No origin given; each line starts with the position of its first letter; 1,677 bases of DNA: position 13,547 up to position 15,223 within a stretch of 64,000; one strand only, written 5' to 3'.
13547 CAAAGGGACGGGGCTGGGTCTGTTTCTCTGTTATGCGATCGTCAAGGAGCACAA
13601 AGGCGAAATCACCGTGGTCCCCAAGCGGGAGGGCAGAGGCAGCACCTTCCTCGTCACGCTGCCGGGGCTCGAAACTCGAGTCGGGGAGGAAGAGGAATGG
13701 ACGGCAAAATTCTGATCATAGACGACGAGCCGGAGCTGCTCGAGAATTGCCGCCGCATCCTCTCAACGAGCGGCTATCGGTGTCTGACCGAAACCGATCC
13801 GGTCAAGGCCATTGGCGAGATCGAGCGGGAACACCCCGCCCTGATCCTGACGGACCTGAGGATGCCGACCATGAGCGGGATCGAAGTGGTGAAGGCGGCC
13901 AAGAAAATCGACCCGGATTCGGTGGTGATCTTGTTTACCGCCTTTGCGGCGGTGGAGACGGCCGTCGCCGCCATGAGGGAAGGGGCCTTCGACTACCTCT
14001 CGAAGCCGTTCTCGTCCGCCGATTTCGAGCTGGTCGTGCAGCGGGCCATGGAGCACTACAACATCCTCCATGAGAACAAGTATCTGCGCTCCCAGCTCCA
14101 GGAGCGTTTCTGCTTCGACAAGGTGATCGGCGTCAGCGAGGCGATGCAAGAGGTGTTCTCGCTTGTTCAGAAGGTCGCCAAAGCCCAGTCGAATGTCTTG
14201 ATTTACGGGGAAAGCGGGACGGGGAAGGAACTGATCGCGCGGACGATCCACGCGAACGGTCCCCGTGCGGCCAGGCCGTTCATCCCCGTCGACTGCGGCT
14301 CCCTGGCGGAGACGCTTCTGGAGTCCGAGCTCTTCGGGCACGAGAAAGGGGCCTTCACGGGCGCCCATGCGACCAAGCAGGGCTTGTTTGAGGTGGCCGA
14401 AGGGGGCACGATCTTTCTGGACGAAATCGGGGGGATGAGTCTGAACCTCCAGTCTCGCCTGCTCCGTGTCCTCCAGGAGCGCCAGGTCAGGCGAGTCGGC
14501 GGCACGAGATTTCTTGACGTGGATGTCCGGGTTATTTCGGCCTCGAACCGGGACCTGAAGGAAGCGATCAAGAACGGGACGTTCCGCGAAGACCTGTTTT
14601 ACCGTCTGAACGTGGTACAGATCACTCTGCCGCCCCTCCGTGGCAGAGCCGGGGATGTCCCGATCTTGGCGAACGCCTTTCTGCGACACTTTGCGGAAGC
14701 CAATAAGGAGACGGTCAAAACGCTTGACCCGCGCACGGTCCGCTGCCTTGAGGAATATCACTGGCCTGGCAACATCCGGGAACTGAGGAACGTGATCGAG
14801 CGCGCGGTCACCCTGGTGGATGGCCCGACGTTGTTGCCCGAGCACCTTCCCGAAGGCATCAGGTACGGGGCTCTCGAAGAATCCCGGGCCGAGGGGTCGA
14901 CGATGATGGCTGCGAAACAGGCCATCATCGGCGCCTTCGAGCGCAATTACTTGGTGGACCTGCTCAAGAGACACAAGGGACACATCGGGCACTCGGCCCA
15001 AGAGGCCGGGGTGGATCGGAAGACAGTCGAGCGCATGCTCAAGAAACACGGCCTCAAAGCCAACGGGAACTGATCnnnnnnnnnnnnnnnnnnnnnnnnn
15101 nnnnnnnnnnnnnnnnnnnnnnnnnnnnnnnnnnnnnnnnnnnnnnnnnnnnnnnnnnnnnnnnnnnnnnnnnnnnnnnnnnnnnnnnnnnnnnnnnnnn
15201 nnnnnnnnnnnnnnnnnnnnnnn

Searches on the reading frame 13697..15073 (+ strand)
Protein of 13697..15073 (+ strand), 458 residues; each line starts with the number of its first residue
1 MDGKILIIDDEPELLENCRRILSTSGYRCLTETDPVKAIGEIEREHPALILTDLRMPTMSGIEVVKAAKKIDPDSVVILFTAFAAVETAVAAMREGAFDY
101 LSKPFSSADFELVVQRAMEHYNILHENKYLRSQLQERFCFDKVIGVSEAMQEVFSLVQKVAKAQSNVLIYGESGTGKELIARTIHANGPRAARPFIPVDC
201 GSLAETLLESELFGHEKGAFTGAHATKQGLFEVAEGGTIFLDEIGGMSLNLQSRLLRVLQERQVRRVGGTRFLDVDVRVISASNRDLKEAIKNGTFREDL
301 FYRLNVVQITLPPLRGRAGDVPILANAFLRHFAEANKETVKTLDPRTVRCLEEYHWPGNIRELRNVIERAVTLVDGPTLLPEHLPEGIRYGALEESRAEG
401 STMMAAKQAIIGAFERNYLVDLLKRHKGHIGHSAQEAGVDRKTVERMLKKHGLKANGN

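Call 9: search_protein_families(library=pfam, proteins=[window:13697-15073:+])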
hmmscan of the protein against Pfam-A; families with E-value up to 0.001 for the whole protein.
window:13697-15073:+ (458 aa): 9 families
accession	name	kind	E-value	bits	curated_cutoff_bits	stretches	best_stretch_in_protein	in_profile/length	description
PF00158.32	Sigma54_activat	-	2e-71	239.5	20.2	1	144-309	2-167/168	Sigma-54 interaction domain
PF00072.30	Response_reg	-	2.9e-25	89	30.2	1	5-110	1-106/111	Response regulator receiver domain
PF25601.1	AAA_lid_14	-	8e-25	86.9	27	1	315-397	1-83/87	AAA+ ATPase lid domain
PF14532.12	Sigma54_activ_2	-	4.7e-22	79.2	25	1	144-314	1-138/138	Sigma-54 interaction domain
PF07728.20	AAA_5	-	9.8e-07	29.3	22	1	166-285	1-123/139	AAA domain (dynein-related subfamily)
PF00004.35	AAA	-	5.5e-05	24.1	21.2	1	167-290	1-117/131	ATPase family associated with various cellular activities (AAA)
PF07724.20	AAA_2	-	6.9e-05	23.4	27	1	164-292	3-132/166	AAA domain (Cdc48 subfamily)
PF13191.12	AAA_16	-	7e-05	23.8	32.6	1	147-260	6-121/167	AAA ATPase domain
PF20030.5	bpMoxR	-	0.00032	20.3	27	0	151-285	18-146/205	MoxR domain in the MoxR-vWA-beta-propeller ternary systems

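Call 41: search_protein_families(library=ncbifam, proteins=[window:13697-15073:+], max_evalue=0.00001)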
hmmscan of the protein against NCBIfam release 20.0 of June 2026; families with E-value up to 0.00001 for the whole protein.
window:13697-15073:+ (458 aa): 94 families (the best 25 are shown)
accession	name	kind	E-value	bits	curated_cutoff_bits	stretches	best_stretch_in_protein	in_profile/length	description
NF008469.0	PRK11361.1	equivalog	1.8e-144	481.9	714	1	4-454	6-457/461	acetoacetate metabolism transcriptional regulator AtoC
TIGR01818.1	ntrC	equivalog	7.9e-124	413.9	558.6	1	5-435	1-423/463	nitrogen regulation protein NR(I)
TIGR02915.1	PEP_resp_reg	equivalog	9e-121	403.8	502.6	1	5-454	1-445/445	PEP-CTERM-box response regulator transcription factor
NF051870.1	NAssimRespRegNtrX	equivalog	1.4e-115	386.8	600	1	4-452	3-451/452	nitrogen assimilation response regulator NtrX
NF011695.0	PRK15115.1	equivalog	1.3e-114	383.4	763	1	4-456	8-441/445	two-component system response regulator GlrR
NF007689.0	PRK10365.1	equivalog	1.4e-108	363.5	760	1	4-444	7-435/441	sigma-54-dependent response regulator transcription factor ZraR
NF008176.1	PRK10923.1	equivalog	7.4e-108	361.1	620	1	3-452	4-467/469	nitrogen regulation protein NR(I)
TIGR01817.1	nifA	equivalog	1.4e-106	357.4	528.85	1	129-384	184-438/534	nif-specific transcriptional activator NifA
NF041552.1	TF_PrdR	equivalog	5.9e-104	348.5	795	1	131-449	259-574/577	sigma-54 dependent transcriptional regulator PrdR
NF041946.1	LuxO_transreg_Vib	equivalog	1.4e-101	340.6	800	1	37-401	31-393/463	quorum-sensing sigma-54 dependent transcriptional regulator LuxO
NF050807.1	TransRegFlbDCaul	equivalog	1.3e-95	320.9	750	1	84-450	80-437/454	sigma-54-dependent transcriptional regulator FlbD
NF003451.0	PRK05022.1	equivalog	5.1e-94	315.8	476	1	135-454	184-511/512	nitric oxide reductase transcriptional regulator NorR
NF038308.1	RNA_repair_RtcR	equivalog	6.7e-94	315.6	650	1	84-407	121-452/530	RNA repair transcriptional activator RtcR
TIGR02329.1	propionate_PrpR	equivalog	2.6e-93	313.5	499.2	1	118-450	191-526/526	propionate catabolism operon regulatory protein PrpR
NF049963.1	RespRegFlgRCampy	domain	1.6e-91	307.3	750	1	45-384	43-377/429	fla regulon two-component system response regulator FlgR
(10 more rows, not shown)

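Call 60: find_homologous_proteins(query=window:13697-15073:+, max_evalue=1e-60)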
Query window:13697-15073:+ (458 aa): 7992 proteins with E <= 1e-60 among 8000 candidates; the best 120 are listed.
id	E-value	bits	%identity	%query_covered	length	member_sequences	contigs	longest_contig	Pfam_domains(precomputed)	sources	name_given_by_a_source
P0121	0.0e+0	1017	100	100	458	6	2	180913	PF00158.33,PF25601.2,PF14532.13,PF07728.21,PF00072.31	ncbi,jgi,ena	-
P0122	3.6e-279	944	92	100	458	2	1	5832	PF00158.33,PF25601.2,PF14532.13,PF07728.21,PF00072.31,PF13191.13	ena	-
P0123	3.7e-262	888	86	100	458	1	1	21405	PF00158.33,PF25601.2,PF14532.13,PF07728.21,PF00072.31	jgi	jgi:two-component system response regulator AtoC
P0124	4.8e-254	861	83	100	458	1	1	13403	PF00158.33,PF25601.2,PF14532.13,PF07728.21,PF00072.31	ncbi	-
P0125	1.6e-219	747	73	99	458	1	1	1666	PF00158.33,PF25601.2,PF14532.13,PF07728.21,PF00072.31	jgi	jgi:DNA-binding NtrC family response regulator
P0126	1.6e-219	747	72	100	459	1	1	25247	PF00158.33,PF07724.21,PF25601.2,PF14532.13,PF07728.21,PF00072.31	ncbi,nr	ncbi:sigma-54 dependent transcriptional regulator [Nitrospiraceae bacterium AH_259_D15_M11_P09]|nr:s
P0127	7.2e-218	742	71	100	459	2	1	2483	PF00158.33,PF25601.2,PF14532.13,PF00072.31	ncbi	-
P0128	2.4e-217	740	72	100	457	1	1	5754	PF00158.33,PF25601.2,PF14532.13,PF07728.21,PF00072.31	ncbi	ncbi:MAG: sigma-54-dependent transcriptional regulator [Nitrospiraceae bacterium]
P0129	8.6e-213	725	70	100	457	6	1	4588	PF00158.33,PF25601.2,PF14532.13,PF00072.31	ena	-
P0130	2.7e-211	720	70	100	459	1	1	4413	PF00158.33,PF07724.21,PF25601.2,PF14532.13,PF07728.21,PF00072.31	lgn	-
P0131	3.1e-211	720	70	100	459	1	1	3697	PF00158.33,PF25601.2,PF14532.13,PF00072.31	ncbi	-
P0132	7.0e-208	709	70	100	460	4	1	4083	PF00158.33,PF07724.21,PF25601.2,PF00004.36,PF14532.13,PF07728.21,PF00072.31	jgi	jgi:two-component system response regulator AtoC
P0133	2.8e-178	612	61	99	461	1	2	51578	PF00158.33,PF25601.2,PF00004.36,PF14532.13,PF07728.21,PF00072.31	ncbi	-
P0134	8.6e-177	607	68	88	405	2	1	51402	PF00158.33,PF07724.21,PF25601.2,PF14532.13,PF07728.21,PF00072.31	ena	-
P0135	1.6e-173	596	60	99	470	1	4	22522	PF00158.33,PF25601.2,PF14532.13,PF07728.21,PF00072.31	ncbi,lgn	-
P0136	3.7e-171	588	59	99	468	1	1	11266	PF00158.33,PF25601.2,PF00004.36,PF14532.13,PF07728.21,PF00072.31,PF01078.28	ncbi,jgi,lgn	ncbi:MAG: hypothetical protein C4293_18325 [Nitrospiraceae bacterium]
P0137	9.3e-171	587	57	99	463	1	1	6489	PF20030.6,PF00158.33,PF25601.2,PF14532.13,PF07728.21,PF00072.31,PF13191.13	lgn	-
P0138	1.4e-170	586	59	99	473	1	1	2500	PF00158.33,PF25601.2,PF14532.13,PF07728.21,PF00072.31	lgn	-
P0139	1.9e-170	586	58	99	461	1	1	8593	PF00158.33,PF25601.2,PF02954.26,PF14532.13,PF07728.21,PF00072.31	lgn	-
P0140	8.4e-170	584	59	99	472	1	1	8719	PF00158.33,PF25601.2,PF02954.26,PF14532.13,PF07728.21,PF00072.31,PF01078.28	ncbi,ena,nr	ncbi:MAG TPA: sigma-54 dependent transcriptional regulator [Nitrospiraceae bacterium]|nr:sigma-54 de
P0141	1.1e-169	583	58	99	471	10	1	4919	PF20030.6,PF00158.33,PF25601.2,PF14532.13,PF07728.21,PF00072.31,PF13191.13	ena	-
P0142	1.5e-169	583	59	99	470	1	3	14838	PF00158.33,PF25601.2,PF00004.36,PF14532.13,PF07728.21,PF00072.31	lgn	-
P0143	1.9e-169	582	58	98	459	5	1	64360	PF00158.33,PF25601.2,PF02954.26,PF14532.13,PF07728.21,PF00072.31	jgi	-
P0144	3.4e-169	582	60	99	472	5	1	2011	PF00158.33,PF25601.2,PF02954.26,PF14532.13,PF07728.21,PF00072.31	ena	-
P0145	8.7e-169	580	59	99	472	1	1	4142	PF00158.33,PF25601.2,PF14532.13,PF07728.21,PF00072.31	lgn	-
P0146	1.8e-168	579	59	99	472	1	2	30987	PF00158.33,PF25601.2,PF14532.13,PF07728.21,PF00072.31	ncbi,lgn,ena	-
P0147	1.9e-168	579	58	99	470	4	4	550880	PF20030.6,PF00158.33,PF25601.2,PF14532.13,PF07728.21,PF00072.31,PF13191.13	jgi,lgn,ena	-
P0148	1.9e-168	579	60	99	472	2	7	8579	PF00158.33,PF25601.2,PF14532.13,PF07728.21,PF00072.31,PF13191.13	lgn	-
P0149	2.9e-168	578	59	99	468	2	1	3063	PF00158.33,PF25601.2,PF00004.36,PF14532.13,PF07728.21,PF00072.31,PF13191.13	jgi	-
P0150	3.0e-168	578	58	99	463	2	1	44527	PF00158.33,PF07724.21,PF25601.2,PF00004.36,PF14532.13,PF07728.21,PF00072.31,PF01078.28,PF13191.13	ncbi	-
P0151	4.0e-168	578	57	99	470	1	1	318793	PF20030.6,PF00158.33,PF07724.21,PF25601.2,PF14532.13,PF07728.21,PF00072.31,PF13191.13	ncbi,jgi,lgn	jgi:DNA-binding NtrC family response regulator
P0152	4.6e-168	578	57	99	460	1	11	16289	PF20030.6,PF00158.33,PF07724.21,PF25601.2,PF14532.13,PF07728.21,PF00072.31,PF13191.13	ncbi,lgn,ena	-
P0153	5.1e-168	578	58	99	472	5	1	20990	PF00158.33,PF25601.2,PF00004.36,PF14532.13,PF07728.21,PF00072.31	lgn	-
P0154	6.3e-168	577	57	99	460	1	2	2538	PF20030.6,PF00158.33,PF07724.21,PF25601.2,PF14532.13,PF07728.21,PF00072.31,PF13191.13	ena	-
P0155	6.4e-168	577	57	99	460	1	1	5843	PF20030.6,PF00158.33,PF07724.21,PF25601.2,PF14532.13,PF07728.21,PF00072.31,PF13191.13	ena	-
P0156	7.5e-168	577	58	99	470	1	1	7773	PF00158.33,PF25601.2,PF14532.13,PF07728.21,PF00072.31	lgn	-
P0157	8.4e-168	577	60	99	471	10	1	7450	PF00158.33,PF25601.2,PF14532.13,PF07728.21,PF00072.31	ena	-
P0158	9.0e-168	577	59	99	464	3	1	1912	PF00158.33,PF07724.21,PF25601.2,PF00004.36,PF14532.13,PF07728.21,PF00072.31,PF13191.13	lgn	-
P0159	9.3e-168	577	58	99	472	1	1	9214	PF00158.33,PF25601.2,PF14532.13,PF07728.21,PF00072.31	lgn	-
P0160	1.2e-167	576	59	99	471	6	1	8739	PF00158.33,PF25601.2,PF14532.13,PF07728.21,PF00072.31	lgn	-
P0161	1.9e-167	576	57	99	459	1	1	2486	PF20030.6,PF00158.33,PF07724.21,PF25601.2,PF14532.13,PF07728.21,PF00072.31,PF13191.13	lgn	-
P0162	2.0e-167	576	57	99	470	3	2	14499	PF20030.6,PF00158.33,PF25601.2,PF14532.13,PF07728.21,PF00072.31,PF01078.28,PF13191.13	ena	-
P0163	2.8e-167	575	57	99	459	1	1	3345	PF20030.6,PF00158.33,PF07724.21,PF25601.2,PF14532.13,PF07728.21,PF00072.31,PF13191.13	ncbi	-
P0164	2.9e-167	575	58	99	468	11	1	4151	PF00158.33,PF25601.2,PF14532.13,PF07728.21,PF00072.31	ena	-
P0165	3.1e-167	575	57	99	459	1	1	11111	PF20030.6,PF00158.33,PF07724.21,PF25601.2,PF14532.13,PF07728.21,PF00072.31,PF13191.13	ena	-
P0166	4.4e-167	575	57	99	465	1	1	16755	PF00158.33,PF07724.21,PF25601.2,PF02954.26,PF14532.13,PF07728.21,PF00072.31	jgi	jgi:two-component system response regulator AtoC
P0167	6.6e-167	574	58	99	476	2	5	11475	PF00158.33,PF07724.21,PF25601.2,PF02954.26,PF14532.13,PF07728.21,PF00072.31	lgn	-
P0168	8.4e-167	574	59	99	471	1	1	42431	PF00158.33,PF25601.2,PF02954.26,PF14532.13,PF07728.21,PF00072.31,PF13191.13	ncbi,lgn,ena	-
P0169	1.5e-166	573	57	99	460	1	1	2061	PF20030.6,PF00158.33,PF07724.21,PF25601.2,PF14532.13,PF07728.21,PF00072.31,PF13191.13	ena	-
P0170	1.6e-166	573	57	99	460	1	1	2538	PF20030.6,PF00158.33,PF07724.21,PF25601.2,PF14532.13,PF07728.21,PF00072.31,PF13191.13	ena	-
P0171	1.8e-166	573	57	99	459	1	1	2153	PF20030.6,PF00158.33,PF07724.21,PF25601.2,PF14532.13,PF07728.21,PF00072.31,PF13191.13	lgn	-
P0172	2.4e-166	572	59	99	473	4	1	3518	PF00158.33,PF25601.2,PF02954.26,PF14532.13,PF07728.21,PF00072.31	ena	-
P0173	2.5e-166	572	59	99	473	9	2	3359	PF00158.33,PF25601.2,PF14532.13,PF07728.21,PF00072.31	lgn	-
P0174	2.7e-166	572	57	99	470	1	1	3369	PF20030.6,PF00158.33,PF25601.2,PF14532.13,PF07728.21,PF00072.31,PF01078.28,PF13191.13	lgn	-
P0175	3.1e-166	572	57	99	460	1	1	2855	PF20030.6,PF00158.33,PF07724.21,PF25601.2,PF14532.13,PF07728.21,PF00072.31,PF01078.28,PF13191.13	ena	-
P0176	3.4e-166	572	58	99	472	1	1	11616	PF00158.33,PF25601.2,PF14532.13,PF07728.21,PF00072.31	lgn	-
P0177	3.5e-166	572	59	99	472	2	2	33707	PF00158.33,PF25601.2,PF14532.13,PF07728.21,PF00072.31,PF13191.13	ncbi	-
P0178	6.0e-166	571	57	99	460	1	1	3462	PF20030.6,PF00158.33,PF07724.21,PF25601.2,PF14532.13,PF07728.21,PF00072.31,PF01078.28,PF13191.13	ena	-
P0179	6.9e-166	571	59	99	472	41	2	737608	PF00158.33,PF25601.2,PF14532.13,PF07728.21,PF00072.31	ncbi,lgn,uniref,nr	ncbi:MAG: sigma-54-dependent Fis family transcriptional regulator [Nitrospira sp.]|uniref:Regulatory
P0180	7.0e-166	571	56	99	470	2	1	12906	PF20030.6,PF00158.33,PF25601.2,PF14532.13,PF07728.21,PF00072.31,PF13191.13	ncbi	ncbi:MAG: sigma-54 dependent transcriptional regulator [Nitrospiraceae bacterium]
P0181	8.9e-166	570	58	99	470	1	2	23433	PF00158.33,PF07724.21,PF25601.2,PF14532.13,PF07728.21,PF00072.31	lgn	-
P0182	9.0e-166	570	56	99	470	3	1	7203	PF20030.6,PF00158.33,PF25601.2,PF14532.13,PF07728.21,PF00072.31,PF13191.13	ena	-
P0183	9.1e-166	570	57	98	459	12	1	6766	PF00158.33,PF25601.2,PF02954.26,PF14532.13,PF00072.31,PF13191.13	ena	-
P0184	1.0e-165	570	57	99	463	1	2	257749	PF00158.33,PF07724.21,PF25601.2,PF14532.13,PF07728.21,PF00072.31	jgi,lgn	-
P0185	1.1e-165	570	57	99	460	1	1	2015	PF20030.6,PF00158.33,PF07724.21,PF25601.2,PF14532.13,PF07728.21,PF00072.31,PF13191.13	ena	-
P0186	1.3e-165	570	59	99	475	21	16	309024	PF00158.33,PF25601.2,PF02954.26,PF14532.13,PF07728.21,PF00072.31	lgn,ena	-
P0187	1.3e-165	570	58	99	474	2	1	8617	PF00158.33,PF25601.2,PF14532.13,PF07728.21,PF00072.31,PF13191.13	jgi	jgi:two-component system response regulator AtoC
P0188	1.7e-165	569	59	99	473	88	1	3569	PF00158.33,PF25601.2,PF02954.26,PF14532.13,PF07728.21,PF00072.31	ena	-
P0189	2.0e-165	569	59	99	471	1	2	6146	PF00158.33,PF25601.2,PF14532.13,PF07728.21,PF00072.31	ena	-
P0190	2.7e-165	569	57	99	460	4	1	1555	PF20030.6,PF00158.33,PF07724.21,PF25601.2,PF14532.13,PF07728.21,PF00072.31,PF13191.13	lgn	-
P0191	3.3e-165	568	59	99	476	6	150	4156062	PF00158.33,PF25601.2,PF14532.13,PF07728.21,PF00072.31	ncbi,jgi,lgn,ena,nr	ncbi:MAG: Regulatory protein AtoC [Nitrospirae bacterium]|nr:Regulatory protein AtoC [Nitrospirota b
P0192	3.3e-165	568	58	99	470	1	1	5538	PF00158.33,PF07724.21,PF25601.2,PF14532.13,PF07728.21,PF00072.31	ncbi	-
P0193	4.3e-165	568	57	99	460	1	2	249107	PF20030.6,PF00158.33,PF07724.21,PF25601.2,PF14532.13,PF07728.21,PF00072.31,PF01078.28,PF13191.13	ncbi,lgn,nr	ncbi:MAG: sigma-54 dependent transcriptional regulator [Nitrospirota bacterium]|nr:sigma-54 dependen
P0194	6.0e-165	568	59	99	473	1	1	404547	PF00158.33,PF25601.2,PF02954.26,PF00004.36,PF14532.13,PF07728.21,PF00072.31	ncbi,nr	ncbi:MAG: sigma-54-dependent Fis family transcriptional regulator [Nitrospira sp.]|nr:sigma-54-depen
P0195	6.3e-165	568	58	99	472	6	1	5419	PF00158.33,PF25601.2,PF14532.13,PF07728.21,PF00072.31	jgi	jgi:two-component system response regulator AtoC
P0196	6.5e-165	567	59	99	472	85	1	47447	PF00158.33,PF25601.2,PF14532.13,PF07728.21,PF00072.31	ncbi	-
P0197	6.7e-165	567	57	99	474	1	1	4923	PF00158.33,PF25601.2,PF14532.13,PF07728.21,PF00072.31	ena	-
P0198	7.6e-165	567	58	98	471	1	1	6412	PF00158.33,PF25601.2,PF14532.13,PF07728.21,PF00072.31,PF13191.13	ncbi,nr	ncbi:MAG TPA: sigma-54 dependent transcriptional regulator [Nitrospiraceae bacterium]|nr:sigma-54 de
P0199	8.3e-165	567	57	99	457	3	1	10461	PF00158.33,PF25601.2,PF02954.26,PF14532.13,PF07728.21,PF00072.31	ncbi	-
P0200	9.5e-165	567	57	99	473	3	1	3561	PF00158.33,PF25601.2,PF14532.13,PF07728.21,PF00072.31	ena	-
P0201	9.8e-165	567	57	99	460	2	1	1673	PF20030.6,PF00158.33,PF07724.21,PF25601.2,PF14532.13,PF07728.21,PF00072.31,PF01078.28,PF13191.13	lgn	-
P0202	9.9e-165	567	59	99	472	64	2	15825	PF00158.33,PF25601.2,PF14532.13,PF07728.21,PF00072.31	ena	-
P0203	9.9e-165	567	58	99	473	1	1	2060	PF00158.33,PF25601.2,PF14532.13,PF07728.21,PF00072.31,PF13191.13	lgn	-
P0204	1.0e-164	567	58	99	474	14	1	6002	PF00158.33,PF25601.2,PF14532.13,PF07728.21,PF00072.31,PF13191.13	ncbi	-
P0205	1.0e-164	567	57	99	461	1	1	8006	PF00158.33,PF07724.21,PF25601.2,PF14532.13,PF07728.21,PF00072.31,PF13191.13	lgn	-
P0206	1.1e-164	567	58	99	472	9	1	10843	PF00158.33,PF25601.2,PF14532.13,PF07728.21,PF00072.31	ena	-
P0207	2.2e-164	566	58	98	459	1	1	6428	PF00158.33,PF25601.2,PF02954.26,PF14532.13,PF07728.21,PF00072.31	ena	-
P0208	2.4e-164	566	57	99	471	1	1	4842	PF00158.33,PF07724.21,PF25601.2,PF00004.36,PF14532.13,PF07728.21,PF00072.31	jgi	jgi:two-component system response regulator AtoC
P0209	2.5e-164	566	58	99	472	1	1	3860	PF00158.33,PF25601.2,PF14532.13,PF07728.21,PF00072.31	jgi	jgi:two-component system response regulator AtoC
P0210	2.9e-164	565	56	99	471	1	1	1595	PF20030.6,PF00158.33,PF25601.2,PF14532.13,PF07728.21,PF00072.31,PF01078.28,PF13191.13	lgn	-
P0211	2.9e-164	565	56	99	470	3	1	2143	PF20030.6,PF00158.33,PF25601.2,PF14532.13,PF07728.21,PF00072.31,PF13191.13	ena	-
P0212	3.0e-164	565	57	99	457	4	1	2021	PF00158.33,PF25601.2,PF02954.26,PF14532.13,PF07728.21,PF00072.31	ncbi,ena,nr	ncbi:MAG TPA: sigma-54 dependent transcriptional regulator [Candidatus Methylomirabilis sp.]|nr:sigm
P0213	3.1e-164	565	56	99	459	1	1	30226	PF00158.33,PF25601.2,PF02954.26,PF14532.13,PF07728.21,PF00072.31,PF13191.13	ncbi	ncbi:MAG: sigma-54-dependent transcriptional regulator [Candidatus Methylomirabilales bacterium]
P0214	4.0e-164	565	57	99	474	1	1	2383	PF00158.33,PF25601.2,PF14532.13,PF07728.21,PF00072.31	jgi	jgi:DNA-binding NtrC family response regulator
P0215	4.3e-164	565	59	99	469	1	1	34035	PF00158.33,PF07724.21,PF25601.2,PF14532.13,PF07728.21,PF00072.31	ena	-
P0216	4.3e-164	565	57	99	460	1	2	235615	PF20030.6,PF00158.33,PF07724.21,PF25601.2,PF14532.13,PF07728.21,PF00072.31,PF13191.13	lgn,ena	-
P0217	4.5e-164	565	58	98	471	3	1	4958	PF00158.33,PF25601.2,PF14532.13,PF07728.21,PF00072.31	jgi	jgi:two-component system response regulator AtoC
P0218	5.7e-164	564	59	99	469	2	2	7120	PF00158.33,PF07724.21,PF25601.2,PF14532.13,PF07728.21,PF00072.31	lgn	-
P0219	5.9e-164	564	58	99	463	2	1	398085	PF00158.33,PF25601.2,PF14532.13,PF07728.21,PF00072.31,PF13191.13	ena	-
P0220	6.0e-164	564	56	99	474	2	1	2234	PF00158.33,PF25601.2,PF14532.13,PF07728.21,PF00072.31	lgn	-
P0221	6.5e-164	564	58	99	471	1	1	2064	PF00158.33,PF07724.21,PF25601.2,PF00004.36,PF14532.13,PF07728.21,PF00072.31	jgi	jgi:two-component system response regulator AtoC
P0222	6.7e-164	564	56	99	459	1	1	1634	PF00158.33,PF25601.2,PF02954.26,PF14532.13,PF07728.21,PF00072.31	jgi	jgi:DNA-binding NtrC family response regulator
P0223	6.8e-164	564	59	99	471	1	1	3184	PF00158.33,PF25601.2,PF14532.13,PF07728.21,PF00072.31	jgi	jgi:two-component system response regulator AtoC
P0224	9.0e-164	564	58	98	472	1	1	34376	PF00158.33,PF25601.2,PF14532.13,PF07728.21,PF00072.31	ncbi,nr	ncbi:MAG: Sigma-54 dependent response regulator [Nitrospira sp.]|nr:Sigma-54 dependent response regu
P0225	9.3e-164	564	56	99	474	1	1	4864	PF00158.33,PF25601.2,PF14532.13,PF07728.21,PF00072.31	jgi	jgi:DNA-binding NtrC family response regulator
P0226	9.6e-164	564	57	99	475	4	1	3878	PF20030.6,PF00158.33,PF25601.2,PF14532.13,PF07728.21,PF00072.31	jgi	jgi:two-component system response regulator AtoC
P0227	9.8e-164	564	59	100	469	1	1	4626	PF00158.33,PF25601.2,PF14532.13,PF07728.21,PF00072.31,PF13191.13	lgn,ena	-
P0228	1.2e-163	563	58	99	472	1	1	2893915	PF00158.33,PF25601.2,PF14532.13,PF07728.21,PF00072.31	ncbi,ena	-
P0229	1.3e-163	563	57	99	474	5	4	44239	PF00158.33,PF25601.2,PF14532.13,PF07728.21,PF00072.31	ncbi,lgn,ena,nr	ncbi:MAG TPA: sigma-54 dependent transcriptional regulator [Nitrospiraceae bacterium]|nr:sigma-54 de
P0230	1.4e-163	563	57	99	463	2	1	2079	PF00158.33,PF07724.21,PF25601.2,PF14532.13,PF07728.21,PF00072.31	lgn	-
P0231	1.4e-163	563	59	99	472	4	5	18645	PF00158.33,PF25601.2,PF02954.26,PF14532.13,PF07728.21,PF00072.31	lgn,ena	-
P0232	1.6e-163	563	56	98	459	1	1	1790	PF00158.33,PF25601.2,PF02954.26,PF14532.13,PF07728.21,PF00072.31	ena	-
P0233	1.7e-163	563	56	98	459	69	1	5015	PF00158.33,PF25601.2,PF02954.26,PF14532.13,PF07728.21,PF00072.31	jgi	-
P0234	2.0e-163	563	60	99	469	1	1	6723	PF00158.33,PF07724.21,PF25601.2,PF00004.36,PF14532.13,PF07728.21,PF00072.31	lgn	-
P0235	2.2e-163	562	57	99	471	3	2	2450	PF00158.33,PF07724.21,PF25601.2,PF14532.13,PF07728.21,PF00072.31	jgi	jgi:DNA-binding NtrC family response regulator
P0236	2.4e-163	562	58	99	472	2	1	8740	PF00158.33,PF25601.2,PF14532.13,PF07728.21,PF00072.31,PF13191.13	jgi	jgi:two-component system response regulator AtoC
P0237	3.2e-163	562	57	99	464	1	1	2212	PF00158.33,PF07724.21,PF25601.2,PF14532.13,PF07728.21,PF00072.31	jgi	jgi:two-component system response regulator AtoC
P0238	3.3e-163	562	56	99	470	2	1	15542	PF00158.33,PF25601.2,PF14532.13,PF07728.21,PF00072.31,PF13191.13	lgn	-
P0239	3.4e-163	562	58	99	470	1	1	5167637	PF00158.33,PF25601.2,PF14532.13,PF07728.21,PF00072.31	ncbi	ncbi:sigma-54-dependent transcriptional regulator [Nitrospira sp. Nam74]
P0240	3.6e-163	562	56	99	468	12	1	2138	PF00158.33,PF07724.21,PF25601.2,PF02954.26,PF00004.36,PF14532.13,PF07728.21,PF00072.31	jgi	jgi:two-component system response regulator AtoC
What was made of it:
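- Closest known: AioXSR / RpoN control of arsenite oxidase genes aioBA. Different: The host is a Nitrospirota bacterium, not a proteobacterium (call 60).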
